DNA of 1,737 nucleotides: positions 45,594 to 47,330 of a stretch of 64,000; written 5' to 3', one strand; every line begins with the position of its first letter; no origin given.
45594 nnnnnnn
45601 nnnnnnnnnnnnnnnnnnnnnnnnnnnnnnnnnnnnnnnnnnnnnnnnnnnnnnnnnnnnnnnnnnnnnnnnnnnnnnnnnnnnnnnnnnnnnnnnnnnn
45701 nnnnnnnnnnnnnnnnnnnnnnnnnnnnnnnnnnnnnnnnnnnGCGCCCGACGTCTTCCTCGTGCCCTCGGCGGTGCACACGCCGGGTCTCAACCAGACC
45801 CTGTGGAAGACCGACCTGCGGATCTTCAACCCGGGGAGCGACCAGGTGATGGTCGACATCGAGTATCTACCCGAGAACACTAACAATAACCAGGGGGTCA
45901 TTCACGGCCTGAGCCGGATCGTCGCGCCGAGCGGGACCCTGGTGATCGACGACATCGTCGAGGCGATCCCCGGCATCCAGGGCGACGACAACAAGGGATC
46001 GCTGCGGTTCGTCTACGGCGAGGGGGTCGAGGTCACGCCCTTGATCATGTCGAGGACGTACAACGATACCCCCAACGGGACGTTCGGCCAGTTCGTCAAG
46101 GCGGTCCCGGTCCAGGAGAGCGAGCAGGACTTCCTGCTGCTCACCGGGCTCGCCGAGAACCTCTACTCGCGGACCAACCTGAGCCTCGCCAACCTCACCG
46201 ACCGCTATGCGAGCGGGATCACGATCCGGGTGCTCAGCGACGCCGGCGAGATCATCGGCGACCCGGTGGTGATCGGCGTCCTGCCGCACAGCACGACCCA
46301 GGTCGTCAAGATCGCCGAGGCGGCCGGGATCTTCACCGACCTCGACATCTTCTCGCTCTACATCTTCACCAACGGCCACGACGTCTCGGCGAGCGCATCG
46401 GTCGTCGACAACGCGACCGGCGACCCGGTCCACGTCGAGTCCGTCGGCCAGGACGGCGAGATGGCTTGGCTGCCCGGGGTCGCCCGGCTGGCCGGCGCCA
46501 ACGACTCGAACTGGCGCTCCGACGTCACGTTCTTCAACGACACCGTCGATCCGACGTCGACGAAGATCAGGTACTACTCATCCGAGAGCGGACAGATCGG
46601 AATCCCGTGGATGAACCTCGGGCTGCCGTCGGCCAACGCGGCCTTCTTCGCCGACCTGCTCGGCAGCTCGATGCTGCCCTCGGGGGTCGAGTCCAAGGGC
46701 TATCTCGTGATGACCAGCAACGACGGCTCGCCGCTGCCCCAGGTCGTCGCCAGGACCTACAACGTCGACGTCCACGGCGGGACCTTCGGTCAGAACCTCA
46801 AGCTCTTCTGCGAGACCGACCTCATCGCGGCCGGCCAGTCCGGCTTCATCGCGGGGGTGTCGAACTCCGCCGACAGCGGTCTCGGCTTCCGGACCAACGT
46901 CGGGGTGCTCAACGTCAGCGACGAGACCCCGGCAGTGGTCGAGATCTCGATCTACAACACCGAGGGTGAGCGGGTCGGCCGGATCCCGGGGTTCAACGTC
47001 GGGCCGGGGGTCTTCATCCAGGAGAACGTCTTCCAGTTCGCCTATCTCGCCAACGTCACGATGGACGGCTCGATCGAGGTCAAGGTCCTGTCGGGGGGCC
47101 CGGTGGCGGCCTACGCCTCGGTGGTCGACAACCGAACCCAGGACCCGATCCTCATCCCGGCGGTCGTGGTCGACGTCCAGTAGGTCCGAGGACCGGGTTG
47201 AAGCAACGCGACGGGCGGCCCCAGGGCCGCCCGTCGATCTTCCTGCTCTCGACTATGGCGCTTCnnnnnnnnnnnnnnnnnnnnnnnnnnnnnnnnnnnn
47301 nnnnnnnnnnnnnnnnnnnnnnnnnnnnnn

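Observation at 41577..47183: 1868-aa secreted giant combining an LVIVD-like propeller, PKD-like and BACON-like modules, and a novel C-terminal half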

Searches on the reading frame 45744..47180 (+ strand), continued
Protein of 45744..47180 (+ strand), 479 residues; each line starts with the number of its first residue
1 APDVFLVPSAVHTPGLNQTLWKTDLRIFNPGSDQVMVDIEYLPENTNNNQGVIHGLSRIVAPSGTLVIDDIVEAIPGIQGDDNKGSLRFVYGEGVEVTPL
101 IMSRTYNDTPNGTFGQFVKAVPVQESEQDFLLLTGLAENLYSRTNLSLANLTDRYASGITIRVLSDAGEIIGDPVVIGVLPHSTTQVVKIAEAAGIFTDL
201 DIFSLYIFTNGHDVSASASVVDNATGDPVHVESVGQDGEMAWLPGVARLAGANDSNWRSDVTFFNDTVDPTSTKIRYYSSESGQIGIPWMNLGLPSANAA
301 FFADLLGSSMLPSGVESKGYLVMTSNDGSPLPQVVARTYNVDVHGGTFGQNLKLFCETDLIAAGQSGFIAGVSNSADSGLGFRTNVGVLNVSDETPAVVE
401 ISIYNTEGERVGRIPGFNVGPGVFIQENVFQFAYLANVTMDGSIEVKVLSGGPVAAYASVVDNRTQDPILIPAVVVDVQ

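Call 81: search_protein_representatives(alignment_id=A1)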
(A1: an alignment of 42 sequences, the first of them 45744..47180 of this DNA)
Query: 42 sequences, 513 profile positions. Proteins with E-value up to 0.001 (for the whole library): 11707; up to 1e-10: 8440; up to 1e-30: 4887. The best 150 are listed.
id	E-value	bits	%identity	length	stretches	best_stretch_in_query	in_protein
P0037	1.1e-175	601.4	-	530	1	8-511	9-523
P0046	5.2e-175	599.2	-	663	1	3-511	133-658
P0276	1.3e-172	591.3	-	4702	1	9-510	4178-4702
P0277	1.1e-171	588.3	-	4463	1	12-510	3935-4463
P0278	2.8e-171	586.9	-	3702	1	10-510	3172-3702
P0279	5.1e-171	586.0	-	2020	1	17-510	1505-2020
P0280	5.3e-171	586.0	-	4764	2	34-510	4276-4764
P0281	1.0e-169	581.7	-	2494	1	10-510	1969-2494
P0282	2.4e-169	580.5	-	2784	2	8-510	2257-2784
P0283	2.8e-169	580.3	-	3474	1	8-510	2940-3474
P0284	2.8e-168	577.0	-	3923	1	15-510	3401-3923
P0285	2.7e-167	573.7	-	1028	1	9-510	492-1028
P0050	3.7e-167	573.3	-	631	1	3-511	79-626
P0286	6.4e-167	572.5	-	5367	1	29-510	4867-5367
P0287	8.9e-167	572.0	-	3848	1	28-510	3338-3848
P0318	2.0e-155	534.6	-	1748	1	3-510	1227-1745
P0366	3.4e-149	514.0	-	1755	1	3-510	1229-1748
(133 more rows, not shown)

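Call 86: search_protein_families(library=pfam, proteins=[L022:2167-5835:+, L025:1195-5310:+, L021:3-2789:+, L026:1-3273:+], max_evalue=0.001)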
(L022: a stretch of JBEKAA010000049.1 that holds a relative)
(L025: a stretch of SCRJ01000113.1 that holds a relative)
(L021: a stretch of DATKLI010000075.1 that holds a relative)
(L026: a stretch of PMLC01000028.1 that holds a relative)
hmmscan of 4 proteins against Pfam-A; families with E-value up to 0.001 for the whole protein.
L022:2167-5835:+ (1223 aa): 2 families
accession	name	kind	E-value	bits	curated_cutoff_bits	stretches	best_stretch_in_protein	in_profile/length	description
PF00801.26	PKD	-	2.6e-17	63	23.5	2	1009-1081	11-80/80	PKD domain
PF18911.6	PKD_4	-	8.7e-14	51.8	27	1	1009-1080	14-82/85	PKD domain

L025:1195-5310:+ (1372 aa): 2 families
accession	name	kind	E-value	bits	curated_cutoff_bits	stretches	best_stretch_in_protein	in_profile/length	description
PF00801.26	PKD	-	4.5e-30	103.9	23.5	3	939-1006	5-73/80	PKD domain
PF18911.6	PKD_4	-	2.4e-25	88.8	27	1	940-1011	8-82/85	PKD domain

L021:3-2789:+ (929 aa): 2 families
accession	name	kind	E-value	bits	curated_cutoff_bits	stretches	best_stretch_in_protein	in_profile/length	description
PF00801.26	PKD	-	5.5e-47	158.1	23.5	5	322-393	5-76/80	PKD domain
PF18911.6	PKD_4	-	4.2e-39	132.9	27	3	321-396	7-83/85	PKD domain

L026:1-3273:+ (1091 aa): 3 families
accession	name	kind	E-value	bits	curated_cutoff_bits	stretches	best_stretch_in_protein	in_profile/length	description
PF18911.6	PKD_4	-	1.3e-35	121.7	27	2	484-558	7-83/85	PKD domain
PF00801.26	PKD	-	1.7e-32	111.6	23.5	3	481-552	2-73/80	PKD domain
PF18981.6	InlK_D3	-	0.0005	20.5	25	0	924-951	46-73/75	Internalin K domain (D3/D4)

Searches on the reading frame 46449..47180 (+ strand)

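Call 12: search_protein_families(library=pfam, proteins=[window:46449-47180:+], max_evalue=10)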
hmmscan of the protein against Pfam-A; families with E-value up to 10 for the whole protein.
window:46449-47180:+ (244 aa): 2 families
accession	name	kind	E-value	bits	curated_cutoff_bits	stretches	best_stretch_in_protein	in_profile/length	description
PF18986.5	DUF5719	-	0.03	13.9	26.2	1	153-231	69-144/319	Family of unknown function (DUF5719)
PF07100.16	ASRT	-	0.21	12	25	1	131-180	10-58/119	Anabaena sensory rhodopsin transducer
